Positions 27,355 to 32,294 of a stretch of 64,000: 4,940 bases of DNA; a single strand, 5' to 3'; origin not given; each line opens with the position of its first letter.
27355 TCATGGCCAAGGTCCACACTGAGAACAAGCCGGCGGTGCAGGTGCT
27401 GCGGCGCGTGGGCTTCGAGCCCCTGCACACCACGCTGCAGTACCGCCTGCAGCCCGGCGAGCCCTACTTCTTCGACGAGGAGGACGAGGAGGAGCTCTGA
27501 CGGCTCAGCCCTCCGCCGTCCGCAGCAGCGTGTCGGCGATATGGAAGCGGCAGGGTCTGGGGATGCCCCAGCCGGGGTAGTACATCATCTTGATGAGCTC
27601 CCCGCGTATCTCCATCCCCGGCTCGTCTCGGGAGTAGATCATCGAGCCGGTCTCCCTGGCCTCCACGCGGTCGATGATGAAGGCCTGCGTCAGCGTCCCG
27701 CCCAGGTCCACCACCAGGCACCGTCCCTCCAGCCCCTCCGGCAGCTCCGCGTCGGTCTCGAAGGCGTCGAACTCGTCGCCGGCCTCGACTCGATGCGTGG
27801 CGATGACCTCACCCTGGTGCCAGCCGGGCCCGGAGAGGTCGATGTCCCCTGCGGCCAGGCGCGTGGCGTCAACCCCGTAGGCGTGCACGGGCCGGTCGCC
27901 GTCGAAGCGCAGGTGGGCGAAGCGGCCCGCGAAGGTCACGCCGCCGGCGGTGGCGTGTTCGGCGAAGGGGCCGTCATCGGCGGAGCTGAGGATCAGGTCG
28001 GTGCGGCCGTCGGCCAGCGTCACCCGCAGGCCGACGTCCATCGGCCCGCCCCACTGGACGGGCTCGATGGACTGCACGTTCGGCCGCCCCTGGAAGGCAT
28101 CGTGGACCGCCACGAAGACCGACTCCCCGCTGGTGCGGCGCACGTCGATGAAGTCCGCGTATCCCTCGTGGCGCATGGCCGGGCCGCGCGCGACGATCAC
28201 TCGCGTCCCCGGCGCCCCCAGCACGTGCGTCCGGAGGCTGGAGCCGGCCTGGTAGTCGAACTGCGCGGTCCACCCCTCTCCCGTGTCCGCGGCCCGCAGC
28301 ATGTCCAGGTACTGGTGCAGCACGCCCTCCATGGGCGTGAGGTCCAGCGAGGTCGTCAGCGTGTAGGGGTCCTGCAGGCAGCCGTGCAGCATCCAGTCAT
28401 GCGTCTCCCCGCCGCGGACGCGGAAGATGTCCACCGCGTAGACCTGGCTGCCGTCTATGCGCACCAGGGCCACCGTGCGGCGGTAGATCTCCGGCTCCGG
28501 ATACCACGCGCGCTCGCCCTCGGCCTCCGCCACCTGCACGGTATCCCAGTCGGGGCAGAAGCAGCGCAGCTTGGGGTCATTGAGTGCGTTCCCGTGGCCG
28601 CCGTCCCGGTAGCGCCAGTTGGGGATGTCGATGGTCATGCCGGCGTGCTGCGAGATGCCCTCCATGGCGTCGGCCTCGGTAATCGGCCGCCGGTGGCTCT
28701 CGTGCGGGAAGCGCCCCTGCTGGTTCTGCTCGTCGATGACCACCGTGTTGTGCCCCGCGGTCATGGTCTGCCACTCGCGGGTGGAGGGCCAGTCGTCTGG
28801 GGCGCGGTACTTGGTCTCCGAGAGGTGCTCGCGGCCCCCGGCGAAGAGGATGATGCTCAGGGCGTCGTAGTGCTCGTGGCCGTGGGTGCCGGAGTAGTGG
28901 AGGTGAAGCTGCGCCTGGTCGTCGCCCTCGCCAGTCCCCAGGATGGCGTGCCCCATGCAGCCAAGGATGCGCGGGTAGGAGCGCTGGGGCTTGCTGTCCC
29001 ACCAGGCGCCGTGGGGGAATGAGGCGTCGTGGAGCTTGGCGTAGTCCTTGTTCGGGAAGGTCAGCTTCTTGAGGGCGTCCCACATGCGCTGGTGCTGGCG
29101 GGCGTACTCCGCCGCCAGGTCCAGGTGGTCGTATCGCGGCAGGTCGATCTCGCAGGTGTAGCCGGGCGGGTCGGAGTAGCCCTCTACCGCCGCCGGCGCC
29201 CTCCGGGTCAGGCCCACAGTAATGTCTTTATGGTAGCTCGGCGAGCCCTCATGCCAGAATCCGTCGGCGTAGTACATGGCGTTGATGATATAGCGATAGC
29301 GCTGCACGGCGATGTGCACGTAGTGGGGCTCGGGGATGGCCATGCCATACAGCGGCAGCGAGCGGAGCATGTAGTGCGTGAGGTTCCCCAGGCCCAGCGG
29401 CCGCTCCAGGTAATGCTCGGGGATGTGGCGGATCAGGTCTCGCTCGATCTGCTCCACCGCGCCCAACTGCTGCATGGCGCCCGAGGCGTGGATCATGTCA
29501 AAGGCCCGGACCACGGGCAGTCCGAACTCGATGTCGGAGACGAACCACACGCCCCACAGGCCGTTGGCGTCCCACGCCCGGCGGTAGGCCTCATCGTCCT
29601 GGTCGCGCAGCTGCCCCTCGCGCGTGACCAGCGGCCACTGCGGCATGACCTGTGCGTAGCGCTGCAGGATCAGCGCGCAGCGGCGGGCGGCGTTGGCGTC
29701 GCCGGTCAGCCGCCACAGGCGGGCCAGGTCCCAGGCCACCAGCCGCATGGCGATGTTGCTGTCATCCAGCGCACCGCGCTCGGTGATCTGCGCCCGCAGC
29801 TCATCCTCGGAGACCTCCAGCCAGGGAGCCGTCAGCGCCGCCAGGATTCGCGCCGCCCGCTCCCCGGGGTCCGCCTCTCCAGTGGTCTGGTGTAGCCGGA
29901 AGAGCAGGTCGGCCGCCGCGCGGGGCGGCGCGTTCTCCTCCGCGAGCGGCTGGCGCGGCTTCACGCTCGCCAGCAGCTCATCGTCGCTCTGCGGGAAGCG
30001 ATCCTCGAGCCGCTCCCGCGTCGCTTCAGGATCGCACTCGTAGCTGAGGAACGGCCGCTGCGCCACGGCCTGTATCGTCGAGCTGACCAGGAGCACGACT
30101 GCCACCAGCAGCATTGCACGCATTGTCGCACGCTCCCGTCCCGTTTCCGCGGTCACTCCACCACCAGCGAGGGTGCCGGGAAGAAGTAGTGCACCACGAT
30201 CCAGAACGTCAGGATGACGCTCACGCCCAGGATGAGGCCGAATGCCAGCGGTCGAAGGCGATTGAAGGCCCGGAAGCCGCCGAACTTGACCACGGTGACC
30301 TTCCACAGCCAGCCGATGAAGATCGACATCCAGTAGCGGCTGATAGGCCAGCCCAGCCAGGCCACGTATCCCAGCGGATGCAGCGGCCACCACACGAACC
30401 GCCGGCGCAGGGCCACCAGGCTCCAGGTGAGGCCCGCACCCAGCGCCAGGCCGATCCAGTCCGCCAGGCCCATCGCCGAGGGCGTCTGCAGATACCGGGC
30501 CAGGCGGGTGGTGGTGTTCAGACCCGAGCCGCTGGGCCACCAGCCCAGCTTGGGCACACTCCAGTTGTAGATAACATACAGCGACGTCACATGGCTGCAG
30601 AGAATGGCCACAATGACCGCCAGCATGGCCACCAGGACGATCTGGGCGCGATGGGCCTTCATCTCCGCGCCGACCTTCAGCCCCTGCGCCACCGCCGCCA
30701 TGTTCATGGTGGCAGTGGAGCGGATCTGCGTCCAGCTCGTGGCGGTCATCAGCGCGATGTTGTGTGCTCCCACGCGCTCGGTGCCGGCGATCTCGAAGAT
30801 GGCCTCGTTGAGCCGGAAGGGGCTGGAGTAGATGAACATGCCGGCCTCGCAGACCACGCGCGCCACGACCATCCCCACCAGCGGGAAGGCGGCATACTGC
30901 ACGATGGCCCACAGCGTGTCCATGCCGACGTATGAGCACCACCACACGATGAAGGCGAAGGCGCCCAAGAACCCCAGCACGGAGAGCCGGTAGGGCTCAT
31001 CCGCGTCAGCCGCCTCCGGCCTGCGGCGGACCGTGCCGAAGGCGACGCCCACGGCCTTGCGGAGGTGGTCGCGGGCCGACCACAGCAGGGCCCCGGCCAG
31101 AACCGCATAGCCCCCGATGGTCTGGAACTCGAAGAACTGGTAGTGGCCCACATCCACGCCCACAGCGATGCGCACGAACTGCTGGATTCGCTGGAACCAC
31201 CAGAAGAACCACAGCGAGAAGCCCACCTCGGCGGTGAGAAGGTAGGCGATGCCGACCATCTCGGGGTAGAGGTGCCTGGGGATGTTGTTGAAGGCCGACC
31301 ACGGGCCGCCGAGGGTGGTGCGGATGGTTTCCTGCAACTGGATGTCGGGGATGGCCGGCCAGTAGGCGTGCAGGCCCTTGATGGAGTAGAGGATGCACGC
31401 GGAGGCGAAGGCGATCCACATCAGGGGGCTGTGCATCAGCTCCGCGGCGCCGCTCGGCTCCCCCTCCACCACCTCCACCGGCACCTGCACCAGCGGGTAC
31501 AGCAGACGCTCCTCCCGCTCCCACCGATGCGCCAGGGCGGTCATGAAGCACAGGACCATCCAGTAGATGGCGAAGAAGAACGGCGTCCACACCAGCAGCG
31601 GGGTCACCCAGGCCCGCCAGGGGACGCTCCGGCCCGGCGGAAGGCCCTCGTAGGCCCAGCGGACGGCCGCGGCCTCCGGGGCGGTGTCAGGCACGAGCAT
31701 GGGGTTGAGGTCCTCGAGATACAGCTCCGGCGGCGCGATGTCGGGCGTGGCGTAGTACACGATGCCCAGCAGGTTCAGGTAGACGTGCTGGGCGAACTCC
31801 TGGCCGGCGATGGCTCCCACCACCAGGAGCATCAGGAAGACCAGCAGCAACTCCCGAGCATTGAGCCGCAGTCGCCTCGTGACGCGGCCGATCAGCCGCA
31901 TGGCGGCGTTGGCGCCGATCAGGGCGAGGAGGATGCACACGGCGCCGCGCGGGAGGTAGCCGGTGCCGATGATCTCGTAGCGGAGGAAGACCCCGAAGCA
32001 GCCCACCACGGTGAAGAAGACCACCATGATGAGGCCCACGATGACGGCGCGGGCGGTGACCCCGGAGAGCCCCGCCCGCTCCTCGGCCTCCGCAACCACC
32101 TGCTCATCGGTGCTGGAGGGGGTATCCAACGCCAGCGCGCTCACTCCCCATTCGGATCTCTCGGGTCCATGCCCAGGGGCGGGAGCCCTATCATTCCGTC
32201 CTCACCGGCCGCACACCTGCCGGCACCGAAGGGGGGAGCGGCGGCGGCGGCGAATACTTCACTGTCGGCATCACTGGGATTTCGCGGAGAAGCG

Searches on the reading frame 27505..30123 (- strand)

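Call 65: search_protein_families(library=pfam, proteins=[window:27505-30123:-], max_evalue=0.001)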
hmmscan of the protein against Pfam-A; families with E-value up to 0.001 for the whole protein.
window:27505-30123:- (872 aa): 1 family
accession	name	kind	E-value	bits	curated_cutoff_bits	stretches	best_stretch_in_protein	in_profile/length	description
PF07940.18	Hepar_II_III_C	-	3.5e-10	40.2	24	1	411-624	34-196/237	Heparinase II/III-like, C-terminal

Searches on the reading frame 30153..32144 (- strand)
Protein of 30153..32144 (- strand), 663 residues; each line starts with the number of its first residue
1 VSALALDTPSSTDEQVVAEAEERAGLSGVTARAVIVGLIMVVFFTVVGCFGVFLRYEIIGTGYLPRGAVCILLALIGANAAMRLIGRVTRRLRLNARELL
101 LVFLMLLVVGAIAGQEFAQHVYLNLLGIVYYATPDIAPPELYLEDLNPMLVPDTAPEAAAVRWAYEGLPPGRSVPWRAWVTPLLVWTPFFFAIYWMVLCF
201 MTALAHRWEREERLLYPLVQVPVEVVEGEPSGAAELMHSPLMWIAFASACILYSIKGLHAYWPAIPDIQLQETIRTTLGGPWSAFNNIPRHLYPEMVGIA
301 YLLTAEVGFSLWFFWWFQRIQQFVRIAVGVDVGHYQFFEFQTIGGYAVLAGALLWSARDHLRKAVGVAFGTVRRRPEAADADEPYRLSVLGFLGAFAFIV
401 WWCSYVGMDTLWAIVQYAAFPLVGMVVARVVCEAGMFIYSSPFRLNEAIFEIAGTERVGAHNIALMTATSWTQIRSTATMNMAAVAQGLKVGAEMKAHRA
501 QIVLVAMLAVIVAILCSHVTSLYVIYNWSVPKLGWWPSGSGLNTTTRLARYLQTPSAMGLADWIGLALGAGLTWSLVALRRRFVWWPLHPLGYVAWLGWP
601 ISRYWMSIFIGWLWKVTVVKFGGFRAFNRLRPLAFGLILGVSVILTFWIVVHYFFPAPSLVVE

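Call 5: search_protein_families(library=pfam, proteins=[window:30153-32144:-], max_evalue=0.01)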
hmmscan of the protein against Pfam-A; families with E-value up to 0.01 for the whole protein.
window:30153-32144:- (663 aa): 2 families
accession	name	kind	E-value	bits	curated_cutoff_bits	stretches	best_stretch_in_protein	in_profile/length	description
PF20581.3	DUF6785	-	1.1e-118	397.3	25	1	30-528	1-497/498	Family of unknown function (DUF6785)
PF20580.3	DUF6784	-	2.2e-27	95.6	26.4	1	563-655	1-93/101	Domain of unknown function (DUF6784)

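Call 21: search_protein_families(library=ncbifam, proteins=[window:30153-32144:-], max_evalue=0.01)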
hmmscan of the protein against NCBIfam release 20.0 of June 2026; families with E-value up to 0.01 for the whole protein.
window:30153-32144:- (663 aa): 0 families
